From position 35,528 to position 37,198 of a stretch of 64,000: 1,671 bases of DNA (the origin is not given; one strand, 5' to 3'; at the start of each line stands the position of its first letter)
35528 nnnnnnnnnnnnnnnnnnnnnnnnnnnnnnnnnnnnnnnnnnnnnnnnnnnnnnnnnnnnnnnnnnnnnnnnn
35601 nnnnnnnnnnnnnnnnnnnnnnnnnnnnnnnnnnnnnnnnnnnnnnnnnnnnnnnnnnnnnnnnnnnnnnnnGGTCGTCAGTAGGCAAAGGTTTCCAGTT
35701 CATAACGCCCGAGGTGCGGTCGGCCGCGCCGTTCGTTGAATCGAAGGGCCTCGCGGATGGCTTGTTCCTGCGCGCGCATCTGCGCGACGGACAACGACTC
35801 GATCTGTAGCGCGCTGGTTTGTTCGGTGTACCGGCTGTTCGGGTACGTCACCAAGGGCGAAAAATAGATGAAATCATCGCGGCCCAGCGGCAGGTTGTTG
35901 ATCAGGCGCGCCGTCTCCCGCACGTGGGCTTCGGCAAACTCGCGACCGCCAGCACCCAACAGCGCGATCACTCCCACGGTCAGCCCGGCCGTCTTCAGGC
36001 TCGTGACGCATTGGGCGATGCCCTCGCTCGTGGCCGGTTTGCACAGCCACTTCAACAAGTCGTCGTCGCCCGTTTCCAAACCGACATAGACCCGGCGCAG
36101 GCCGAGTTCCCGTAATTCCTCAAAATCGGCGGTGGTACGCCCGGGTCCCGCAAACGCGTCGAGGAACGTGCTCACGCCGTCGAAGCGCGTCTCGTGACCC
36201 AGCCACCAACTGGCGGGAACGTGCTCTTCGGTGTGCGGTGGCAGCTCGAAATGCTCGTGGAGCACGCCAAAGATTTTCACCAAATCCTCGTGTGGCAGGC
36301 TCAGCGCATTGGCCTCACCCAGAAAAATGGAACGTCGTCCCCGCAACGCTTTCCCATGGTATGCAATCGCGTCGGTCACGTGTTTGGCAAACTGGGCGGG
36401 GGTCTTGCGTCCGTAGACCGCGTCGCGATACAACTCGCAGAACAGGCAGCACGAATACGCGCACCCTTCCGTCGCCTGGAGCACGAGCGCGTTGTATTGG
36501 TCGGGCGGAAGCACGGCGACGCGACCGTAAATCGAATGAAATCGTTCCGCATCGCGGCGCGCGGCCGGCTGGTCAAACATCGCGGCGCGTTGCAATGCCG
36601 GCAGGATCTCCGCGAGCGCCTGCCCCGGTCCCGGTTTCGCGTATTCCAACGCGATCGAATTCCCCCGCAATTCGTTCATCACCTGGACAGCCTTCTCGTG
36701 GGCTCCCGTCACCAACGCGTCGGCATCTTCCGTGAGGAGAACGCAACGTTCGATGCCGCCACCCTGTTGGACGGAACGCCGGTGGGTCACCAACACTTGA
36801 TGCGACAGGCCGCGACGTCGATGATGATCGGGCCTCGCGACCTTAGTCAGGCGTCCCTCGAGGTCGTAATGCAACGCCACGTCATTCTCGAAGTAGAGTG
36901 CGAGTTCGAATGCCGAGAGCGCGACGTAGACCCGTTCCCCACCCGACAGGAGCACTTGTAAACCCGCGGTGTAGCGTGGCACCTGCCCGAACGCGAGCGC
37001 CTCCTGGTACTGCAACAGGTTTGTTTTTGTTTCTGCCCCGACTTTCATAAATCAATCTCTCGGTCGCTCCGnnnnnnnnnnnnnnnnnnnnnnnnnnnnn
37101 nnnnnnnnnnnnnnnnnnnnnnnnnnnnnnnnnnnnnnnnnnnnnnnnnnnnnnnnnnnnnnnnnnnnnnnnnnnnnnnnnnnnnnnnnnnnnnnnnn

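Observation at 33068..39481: Iron/haem supply block (feoAB + two NirJ/AhbC/AhbD-type radical-SAM enzymes + Cys-rich unknown) wedged between cytochrome loci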

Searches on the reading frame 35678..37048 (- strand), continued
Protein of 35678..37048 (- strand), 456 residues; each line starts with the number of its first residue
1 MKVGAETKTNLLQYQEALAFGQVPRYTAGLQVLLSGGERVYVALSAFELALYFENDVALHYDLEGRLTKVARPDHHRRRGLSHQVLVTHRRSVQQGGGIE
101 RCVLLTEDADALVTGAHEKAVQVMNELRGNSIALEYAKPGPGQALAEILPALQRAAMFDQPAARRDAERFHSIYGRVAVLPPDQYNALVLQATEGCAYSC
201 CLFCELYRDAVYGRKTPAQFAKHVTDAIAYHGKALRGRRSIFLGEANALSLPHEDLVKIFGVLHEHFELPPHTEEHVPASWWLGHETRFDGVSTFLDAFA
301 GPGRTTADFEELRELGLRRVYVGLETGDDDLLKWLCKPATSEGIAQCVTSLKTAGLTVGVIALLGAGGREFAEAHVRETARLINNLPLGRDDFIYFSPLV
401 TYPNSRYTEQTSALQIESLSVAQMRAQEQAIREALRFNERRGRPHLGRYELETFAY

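Call 68: find_encoding_contigs(protein=P0125, flank=8000, max_places=2)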
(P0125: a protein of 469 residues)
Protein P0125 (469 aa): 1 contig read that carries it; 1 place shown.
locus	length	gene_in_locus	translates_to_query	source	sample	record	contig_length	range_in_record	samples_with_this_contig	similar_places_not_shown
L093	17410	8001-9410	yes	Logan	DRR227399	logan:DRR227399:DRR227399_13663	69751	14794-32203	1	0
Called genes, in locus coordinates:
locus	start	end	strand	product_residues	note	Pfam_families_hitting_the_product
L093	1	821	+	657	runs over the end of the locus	PF06241:Castor_Poll_mid (weak)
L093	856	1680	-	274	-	PF03130:HEAT_PBS (faint), PF13646:HEAT_2 (weak)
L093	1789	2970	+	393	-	PF00561:Abhydrolase_1, PF12146:Hydrolase_4, PF12697:Abhydrolase_6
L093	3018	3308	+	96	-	-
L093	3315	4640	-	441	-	PF02812:ELFV_dehydrog_N, PF00208:ELFV_dehydrog (weak)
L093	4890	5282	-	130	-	PF00293:NUDIX, PF14815:NUDIX_4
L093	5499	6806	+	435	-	PF02628:COX15-CtaA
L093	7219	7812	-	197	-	PF13274:SocA_Panacea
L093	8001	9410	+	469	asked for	PF04055:Radical_SAM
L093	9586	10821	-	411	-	-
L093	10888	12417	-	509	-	PF00474:SSF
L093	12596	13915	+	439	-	PF07969:Amidohydro_3, PF01979:Amidohydro_1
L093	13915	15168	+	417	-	PF07969:Amidohydro_3, PF01979:Amidohydro_1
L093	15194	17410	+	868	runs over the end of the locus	PF02012:BNR (faint), PF15902:Sortilin-Vps10 (weak)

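Call 69: find_encoding_contigs(protein=P0128, flank=8000, max_places=2)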
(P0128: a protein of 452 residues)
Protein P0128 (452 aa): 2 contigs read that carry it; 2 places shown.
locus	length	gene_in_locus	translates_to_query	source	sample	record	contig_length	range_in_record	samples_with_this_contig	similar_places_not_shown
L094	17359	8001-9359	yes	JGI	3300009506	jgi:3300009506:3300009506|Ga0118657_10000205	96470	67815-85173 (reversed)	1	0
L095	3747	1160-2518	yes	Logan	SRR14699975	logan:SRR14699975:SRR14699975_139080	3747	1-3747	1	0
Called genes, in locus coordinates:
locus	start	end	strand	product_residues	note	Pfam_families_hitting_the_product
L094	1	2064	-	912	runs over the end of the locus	PF13428:TPR_14 (faint), PF01839:FG-GAP (faint), PF13517:FG-GAP_3, PF07593:UnbV_ASPIC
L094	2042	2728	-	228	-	PF13191:AAA_16 (faint), PF00005:ABC_tran, PF13304:AAA_21 (faint)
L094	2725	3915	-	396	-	PF12704:MacB_PCD, PF02687:FtsX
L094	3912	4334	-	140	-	PF16267:DUF4920 (weak)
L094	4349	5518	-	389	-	PF02771:Acyl-CoA_dh_N, PF02770:Acyl-CoA_dh_M, PF00441:Acyl-CoA_dh_1, PF08028:Acyl-CoA_dh_2 (weak)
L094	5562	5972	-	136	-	PF02082:Rrf2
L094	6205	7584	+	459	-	PF01212:Beta_elim_lyase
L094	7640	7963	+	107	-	PF02627:CMD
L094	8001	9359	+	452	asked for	PF04055:Radical_SAM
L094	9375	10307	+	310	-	PF00892:EamA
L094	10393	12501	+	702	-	PF00580:UvrD-helicase, PF13245:AAA_19, PF13604:AAA_30 (faint), PF01443:Viral_helicase1 (faint), PF13361:UvrD_C, PF13538:UvrD_C_2 (weak)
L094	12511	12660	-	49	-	-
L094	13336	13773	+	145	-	-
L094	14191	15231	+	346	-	-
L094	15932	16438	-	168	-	PF05198:IF3_N, PF00707:IF3_C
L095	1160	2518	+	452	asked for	PF04055:Radical_SAM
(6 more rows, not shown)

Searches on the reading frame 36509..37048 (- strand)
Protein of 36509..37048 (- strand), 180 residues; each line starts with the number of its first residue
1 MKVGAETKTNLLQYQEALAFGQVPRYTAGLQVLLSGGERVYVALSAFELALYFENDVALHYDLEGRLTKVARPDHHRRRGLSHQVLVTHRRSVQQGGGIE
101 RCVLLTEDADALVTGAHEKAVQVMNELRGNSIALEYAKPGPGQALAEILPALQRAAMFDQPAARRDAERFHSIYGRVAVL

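Call 52: predict_structure(alignment_id=A2)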
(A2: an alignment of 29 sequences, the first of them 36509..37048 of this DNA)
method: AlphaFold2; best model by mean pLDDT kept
length: 180 residues; sequences in the alignment: 29
mean_pLDDT: 89.2   pTM: 0.85
mean pLDDT of the five models: 89.2, 88.2, 87.6, 86.0, 85.9
residues with pLDDT >= 90: 127; 70-90: 38; 50-70: 7; < 50: 8
segments of 3 or more residues with pLDDT < 50: 1-7
pLDDT, mean of each block of 10 residues (from residue 1): 47 79 91 93 97 95 97 94 93 93 91 98 91 88 94 98 94 73
secondary structure, 60 per line:
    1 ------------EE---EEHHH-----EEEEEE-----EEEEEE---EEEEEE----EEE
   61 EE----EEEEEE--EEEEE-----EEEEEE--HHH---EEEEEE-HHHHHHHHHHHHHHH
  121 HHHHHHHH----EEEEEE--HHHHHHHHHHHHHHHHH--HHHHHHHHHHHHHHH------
elements in order: E28-33 E39-44 E48-53 E58-62 E67-72 E75-79 E85-90 E99-104 H106-128 E133-138 H141-157 H160-174
